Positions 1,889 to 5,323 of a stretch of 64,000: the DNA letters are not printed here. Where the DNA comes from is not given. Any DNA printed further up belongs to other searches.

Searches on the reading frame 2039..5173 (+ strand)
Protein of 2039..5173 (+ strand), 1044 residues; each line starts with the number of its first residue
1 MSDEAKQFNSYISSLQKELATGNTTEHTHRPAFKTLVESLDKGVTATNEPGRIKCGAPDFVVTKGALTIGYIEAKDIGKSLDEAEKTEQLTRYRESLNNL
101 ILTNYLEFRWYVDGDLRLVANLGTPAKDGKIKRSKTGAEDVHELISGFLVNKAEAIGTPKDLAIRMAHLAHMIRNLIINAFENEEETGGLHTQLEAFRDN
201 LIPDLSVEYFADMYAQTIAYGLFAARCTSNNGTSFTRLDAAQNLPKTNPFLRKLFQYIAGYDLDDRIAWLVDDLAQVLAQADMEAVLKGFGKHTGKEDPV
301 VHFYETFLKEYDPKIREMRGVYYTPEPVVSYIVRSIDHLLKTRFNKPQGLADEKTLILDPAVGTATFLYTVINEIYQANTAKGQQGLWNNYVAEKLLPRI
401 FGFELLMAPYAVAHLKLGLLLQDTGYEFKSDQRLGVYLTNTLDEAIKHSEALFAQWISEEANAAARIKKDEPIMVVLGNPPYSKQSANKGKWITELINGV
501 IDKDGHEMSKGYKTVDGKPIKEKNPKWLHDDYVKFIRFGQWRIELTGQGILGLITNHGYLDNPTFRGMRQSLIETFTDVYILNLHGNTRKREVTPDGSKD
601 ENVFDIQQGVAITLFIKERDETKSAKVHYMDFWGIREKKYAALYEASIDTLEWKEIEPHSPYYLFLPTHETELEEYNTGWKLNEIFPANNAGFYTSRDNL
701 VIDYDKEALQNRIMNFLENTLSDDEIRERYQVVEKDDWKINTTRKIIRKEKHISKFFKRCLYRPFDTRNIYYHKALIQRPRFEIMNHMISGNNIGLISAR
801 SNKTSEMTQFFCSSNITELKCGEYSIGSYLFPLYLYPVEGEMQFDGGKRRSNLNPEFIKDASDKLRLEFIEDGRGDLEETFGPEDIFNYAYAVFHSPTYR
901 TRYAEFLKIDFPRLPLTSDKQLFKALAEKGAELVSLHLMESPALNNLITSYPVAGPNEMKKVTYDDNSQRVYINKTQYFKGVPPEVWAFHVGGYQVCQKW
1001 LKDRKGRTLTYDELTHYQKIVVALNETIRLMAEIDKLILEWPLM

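Call 8: search_protein_families(library=pfam, proteins=[window:2039-5173:+])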
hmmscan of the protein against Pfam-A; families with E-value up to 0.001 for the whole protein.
window:2039-5173:+ (1044 aa): 4 families
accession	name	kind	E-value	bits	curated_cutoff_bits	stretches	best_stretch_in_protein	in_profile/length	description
PF18135.7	Type_ISP_C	-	1.2e-99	334.1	25.9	1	684-1032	1-341/342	Type ISP C-terminal specificity domain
PF02384.22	N6_Mtase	-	1.5e-10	41.4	20.4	1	297-488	3-141/311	N-6 DNA Methylase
PF07669.17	Eco57I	-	8.4e-06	26.4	25.3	1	408-583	9-164/171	Eco57I restriction-modification methylase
PF20473.4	MmeI_Mtase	-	8.8e-06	25.5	27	1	355-490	21-153/259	MmeI, DNA-methyltransferase domain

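Call 10: search_protein_families(library=padloc, proteins=[window:2039-5173:+], max_evalue=0.01)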
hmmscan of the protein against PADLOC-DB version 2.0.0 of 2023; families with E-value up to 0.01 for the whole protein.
window:2039-5173:+ (1044 aa): 14 families
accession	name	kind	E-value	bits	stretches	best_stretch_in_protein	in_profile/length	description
PDLC03610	REase_MTase_IIG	-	0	1055.6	1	9-1037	3-1075/1096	Type IIG restriction enzyme-methyltransferase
PDLC03631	REase_MTase_IIG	-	1.2e-122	408.8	1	16-1005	16-987/1086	Type IIG restriction enzyme-methyltransferase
PDLC03597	REase_MTase_IIG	-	9e-68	227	1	140-978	713-1541/1646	Type IIG restriction enzyme-methyltransferase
PDLC03051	REase_MTase_I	-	8.5e-59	196.8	1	288-938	833-1470/1591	Type I restriction enzyme-methyltransferase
PDLC03621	REase_MTase_IIG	-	1.1e-38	130.9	2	283-630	267-596/1024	Type IIG restriction enzyme-methyltransferase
PDLC04134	mad2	-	9.6e-09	32.6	1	56-631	40-458/492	mads_2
PDLC03630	REase_MTase_IIG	-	5.4e-08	29.1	1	314-421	365-468/1100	Type IIG restriction enzyme-methyltransferase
PDLC03021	MTase_I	-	4.3e-06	23.8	1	299-483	145-283/491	Type I methyltransferase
PDLC03313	MTase_II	-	2.1e-05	21.2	1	316-485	19-157/563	Type II methyltransferase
PDLC03338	MTase_II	-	2.4e-05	21.3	1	312-406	122-202/604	Type II methyltransferase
PDLC03025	MTase_I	-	4.2e-05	20.4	1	300-415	144-237/569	Type I methyltransferase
PDLC03026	MTase_I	-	0.0002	18.6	1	294-417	117-225/487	Type I methyltransferase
PDLC03226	MTase_II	-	0.0011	15.7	0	545-584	176-215/579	Type II methyltransferase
PDLC03348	MTase_II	-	0.0016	15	1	315-425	216-317/727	Type II methyltransferase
